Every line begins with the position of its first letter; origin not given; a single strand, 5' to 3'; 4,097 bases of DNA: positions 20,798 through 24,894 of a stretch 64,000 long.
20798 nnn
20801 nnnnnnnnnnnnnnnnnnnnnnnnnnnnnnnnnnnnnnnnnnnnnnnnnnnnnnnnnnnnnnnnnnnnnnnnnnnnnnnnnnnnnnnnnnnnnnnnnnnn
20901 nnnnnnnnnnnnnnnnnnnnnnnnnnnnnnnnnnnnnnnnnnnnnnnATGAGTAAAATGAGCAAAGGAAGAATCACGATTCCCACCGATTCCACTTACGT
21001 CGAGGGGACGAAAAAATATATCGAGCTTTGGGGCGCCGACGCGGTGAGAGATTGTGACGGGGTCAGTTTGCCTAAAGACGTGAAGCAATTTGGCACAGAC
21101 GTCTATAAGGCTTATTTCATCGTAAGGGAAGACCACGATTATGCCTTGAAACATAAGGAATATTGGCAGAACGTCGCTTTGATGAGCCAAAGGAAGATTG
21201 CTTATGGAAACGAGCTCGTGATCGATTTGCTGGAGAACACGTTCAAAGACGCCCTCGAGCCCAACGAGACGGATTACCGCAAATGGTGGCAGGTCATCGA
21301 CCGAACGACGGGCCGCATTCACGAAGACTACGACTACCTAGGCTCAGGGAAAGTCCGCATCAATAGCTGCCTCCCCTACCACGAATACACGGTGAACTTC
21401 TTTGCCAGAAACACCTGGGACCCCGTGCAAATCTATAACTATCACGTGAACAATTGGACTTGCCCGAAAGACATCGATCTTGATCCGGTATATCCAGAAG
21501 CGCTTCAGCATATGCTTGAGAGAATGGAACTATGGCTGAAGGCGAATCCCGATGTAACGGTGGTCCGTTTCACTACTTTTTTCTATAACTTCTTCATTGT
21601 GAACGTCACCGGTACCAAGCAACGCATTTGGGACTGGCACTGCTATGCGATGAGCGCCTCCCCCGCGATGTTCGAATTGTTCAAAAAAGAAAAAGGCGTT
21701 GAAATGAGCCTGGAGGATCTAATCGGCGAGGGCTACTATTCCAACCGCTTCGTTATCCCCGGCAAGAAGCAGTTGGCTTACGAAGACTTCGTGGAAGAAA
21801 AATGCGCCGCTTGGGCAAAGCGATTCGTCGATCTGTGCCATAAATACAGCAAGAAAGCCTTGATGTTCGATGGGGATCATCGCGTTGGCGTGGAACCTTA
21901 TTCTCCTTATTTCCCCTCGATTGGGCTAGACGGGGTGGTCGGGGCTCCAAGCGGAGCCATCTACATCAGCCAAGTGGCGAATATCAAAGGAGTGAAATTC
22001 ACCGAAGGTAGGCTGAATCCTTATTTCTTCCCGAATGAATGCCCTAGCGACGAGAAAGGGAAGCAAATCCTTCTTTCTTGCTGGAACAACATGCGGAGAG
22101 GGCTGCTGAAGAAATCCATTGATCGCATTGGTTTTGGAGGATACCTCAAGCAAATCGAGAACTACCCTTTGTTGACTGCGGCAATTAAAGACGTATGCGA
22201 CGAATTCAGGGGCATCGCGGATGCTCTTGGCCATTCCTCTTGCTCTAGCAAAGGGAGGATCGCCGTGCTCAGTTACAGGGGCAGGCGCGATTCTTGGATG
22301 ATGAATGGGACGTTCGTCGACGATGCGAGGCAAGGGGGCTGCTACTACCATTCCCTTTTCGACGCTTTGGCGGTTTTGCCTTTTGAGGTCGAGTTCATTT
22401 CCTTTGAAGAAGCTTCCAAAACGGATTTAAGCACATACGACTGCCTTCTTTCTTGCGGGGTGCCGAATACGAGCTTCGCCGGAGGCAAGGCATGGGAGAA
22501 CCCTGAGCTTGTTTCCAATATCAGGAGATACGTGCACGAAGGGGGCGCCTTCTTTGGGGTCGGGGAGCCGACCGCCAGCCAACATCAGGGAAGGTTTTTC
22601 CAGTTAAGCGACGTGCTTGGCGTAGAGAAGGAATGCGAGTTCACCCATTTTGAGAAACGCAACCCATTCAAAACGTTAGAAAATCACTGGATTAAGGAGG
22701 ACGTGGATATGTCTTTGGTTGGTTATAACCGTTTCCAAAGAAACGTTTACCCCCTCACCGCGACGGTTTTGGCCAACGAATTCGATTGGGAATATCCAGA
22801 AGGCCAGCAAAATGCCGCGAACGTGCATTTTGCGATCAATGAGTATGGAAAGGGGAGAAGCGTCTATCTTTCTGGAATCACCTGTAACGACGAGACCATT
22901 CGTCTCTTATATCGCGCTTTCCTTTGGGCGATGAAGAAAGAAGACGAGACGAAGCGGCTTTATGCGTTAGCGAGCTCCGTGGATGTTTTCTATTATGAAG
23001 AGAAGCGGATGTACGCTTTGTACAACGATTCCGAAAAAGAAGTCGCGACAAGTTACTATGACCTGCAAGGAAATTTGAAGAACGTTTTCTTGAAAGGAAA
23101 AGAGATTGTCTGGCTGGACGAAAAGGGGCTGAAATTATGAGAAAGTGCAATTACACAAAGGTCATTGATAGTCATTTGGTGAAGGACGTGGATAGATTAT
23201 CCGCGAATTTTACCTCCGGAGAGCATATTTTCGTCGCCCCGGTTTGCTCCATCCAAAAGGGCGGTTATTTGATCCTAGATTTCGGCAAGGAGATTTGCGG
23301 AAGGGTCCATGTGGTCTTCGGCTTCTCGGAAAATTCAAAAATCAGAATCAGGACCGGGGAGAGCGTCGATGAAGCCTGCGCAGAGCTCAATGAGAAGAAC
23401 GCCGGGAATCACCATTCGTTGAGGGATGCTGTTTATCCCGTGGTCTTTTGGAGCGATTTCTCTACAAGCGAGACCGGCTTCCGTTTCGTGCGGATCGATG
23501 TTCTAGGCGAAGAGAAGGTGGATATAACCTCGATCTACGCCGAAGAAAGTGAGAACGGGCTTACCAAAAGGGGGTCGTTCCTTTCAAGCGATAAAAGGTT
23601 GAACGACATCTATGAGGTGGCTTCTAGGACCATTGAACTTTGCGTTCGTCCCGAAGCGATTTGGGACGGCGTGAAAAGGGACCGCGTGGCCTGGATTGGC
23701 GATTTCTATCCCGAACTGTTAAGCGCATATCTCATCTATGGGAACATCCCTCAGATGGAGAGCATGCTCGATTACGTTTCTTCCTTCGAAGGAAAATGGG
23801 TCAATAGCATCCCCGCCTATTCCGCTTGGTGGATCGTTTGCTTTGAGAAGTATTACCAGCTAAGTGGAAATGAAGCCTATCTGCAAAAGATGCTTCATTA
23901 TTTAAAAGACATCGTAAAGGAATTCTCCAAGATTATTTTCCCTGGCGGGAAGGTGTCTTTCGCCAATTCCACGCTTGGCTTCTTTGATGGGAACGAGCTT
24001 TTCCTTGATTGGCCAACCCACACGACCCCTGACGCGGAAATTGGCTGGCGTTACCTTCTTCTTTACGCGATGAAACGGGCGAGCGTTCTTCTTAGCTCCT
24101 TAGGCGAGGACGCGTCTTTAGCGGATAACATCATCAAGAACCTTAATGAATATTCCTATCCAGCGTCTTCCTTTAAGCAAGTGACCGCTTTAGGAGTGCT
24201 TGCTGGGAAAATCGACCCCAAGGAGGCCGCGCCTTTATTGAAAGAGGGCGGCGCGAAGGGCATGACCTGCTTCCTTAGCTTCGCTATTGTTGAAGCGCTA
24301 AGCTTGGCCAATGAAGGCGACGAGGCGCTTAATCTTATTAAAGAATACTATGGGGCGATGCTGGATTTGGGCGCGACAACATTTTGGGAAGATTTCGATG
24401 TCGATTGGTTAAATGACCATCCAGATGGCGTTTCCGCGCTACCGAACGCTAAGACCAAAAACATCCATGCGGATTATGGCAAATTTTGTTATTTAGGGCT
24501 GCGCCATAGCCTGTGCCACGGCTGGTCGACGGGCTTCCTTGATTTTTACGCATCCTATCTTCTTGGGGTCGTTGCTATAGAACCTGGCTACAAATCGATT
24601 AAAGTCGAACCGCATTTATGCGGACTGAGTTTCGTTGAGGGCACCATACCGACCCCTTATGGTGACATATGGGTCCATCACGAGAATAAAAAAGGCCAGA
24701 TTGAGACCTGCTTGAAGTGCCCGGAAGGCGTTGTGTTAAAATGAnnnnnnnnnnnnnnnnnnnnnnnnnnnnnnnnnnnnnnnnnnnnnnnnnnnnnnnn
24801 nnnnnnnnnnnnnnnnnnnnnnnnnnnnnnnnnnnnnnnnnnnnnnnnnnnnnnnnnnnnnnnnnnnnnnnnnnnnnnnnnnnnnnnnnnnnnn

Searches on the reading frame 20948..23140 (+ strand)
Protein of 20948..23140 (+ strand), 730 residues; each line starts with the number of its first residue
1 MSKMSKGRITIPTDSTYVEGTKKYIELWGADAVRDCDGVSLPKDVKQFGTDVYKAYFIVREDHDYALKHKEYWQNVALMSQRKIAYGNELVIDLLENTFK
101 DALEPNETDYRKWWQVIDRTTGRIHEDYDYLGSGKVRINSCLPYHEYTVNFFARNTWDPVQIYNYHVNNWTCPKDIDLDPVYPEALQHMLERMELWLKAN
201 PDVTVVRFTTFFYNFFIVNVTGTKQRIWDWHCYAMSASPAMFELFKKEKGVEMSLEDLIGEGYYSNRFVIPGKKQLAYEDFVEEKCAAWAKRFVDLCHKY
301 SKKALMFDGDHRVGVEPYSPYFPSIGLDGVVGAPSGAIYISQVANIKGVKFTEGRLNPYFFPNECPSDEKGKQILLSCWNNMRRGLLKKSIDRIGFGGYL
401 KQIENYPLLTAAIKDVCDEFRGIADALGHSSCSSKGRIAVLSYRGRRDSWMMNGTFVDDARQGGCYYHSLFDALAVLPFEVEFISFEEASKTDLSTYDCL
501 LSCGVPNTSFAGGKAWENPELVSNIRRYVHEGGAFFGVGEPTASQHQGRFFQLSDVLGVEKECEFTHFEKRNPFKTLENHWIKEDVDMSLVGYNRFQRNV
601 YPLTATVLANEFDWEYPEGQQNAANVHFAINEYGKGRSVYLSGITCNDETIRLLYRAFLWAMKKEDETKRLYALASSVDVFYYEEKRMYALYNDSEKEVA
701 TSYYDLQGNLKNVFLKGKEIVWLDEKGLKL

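Call 30: search_protein_families(library=pfam, proteins=[window:20948-23140:+], max_evalue=0.00001)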
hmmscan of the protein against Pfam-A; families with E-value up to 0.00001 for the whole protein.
window:20948-23140:+ (730 aa): 3 families
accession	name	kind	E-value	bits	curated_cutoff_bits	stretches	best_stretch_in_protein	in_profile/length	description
PF09508.16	Lact_bio_phlase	-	4.7e-141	470.6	26.6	1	7-431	1-430/434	Lacto-N-biose phosphorylase N-terminal TIM barrel domain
PF17385.8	LBP_M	-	1e-55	189.1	25.2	1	437-665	1-220/221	Lacto-N-biose phosphorylase central domain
PF17386.8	LBP_C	-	1.3e-06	28.6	26.6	1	678-723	8-53/53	Lacto-N-biose phosphorylase C-terminal domain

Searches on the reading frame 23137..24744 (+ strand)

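Call 30: search_protein_families(library=pfam, proteins=[window:23137-24744:+], max_evalue=0.00001)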
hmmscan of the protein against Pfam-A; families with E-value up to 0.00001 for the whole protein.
window:23137-24744:+ (535 aa): 2 families
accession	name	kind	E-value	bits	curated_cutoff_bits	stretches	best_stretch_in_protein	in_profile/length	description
PF17389.8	Bac_rhamnosid6H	-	1.7e-08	34.6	24.5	0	145-262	3-133/339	Bacterial alpha-L-rhamnosidase 6 hairpin glycosidase domain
PF17390.7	Bac_rhamnosid_C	-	9.4e-08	32.2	22.1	1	477-532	1-57/78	Bacterial alpha-L-rhamnosidase C-terminal domain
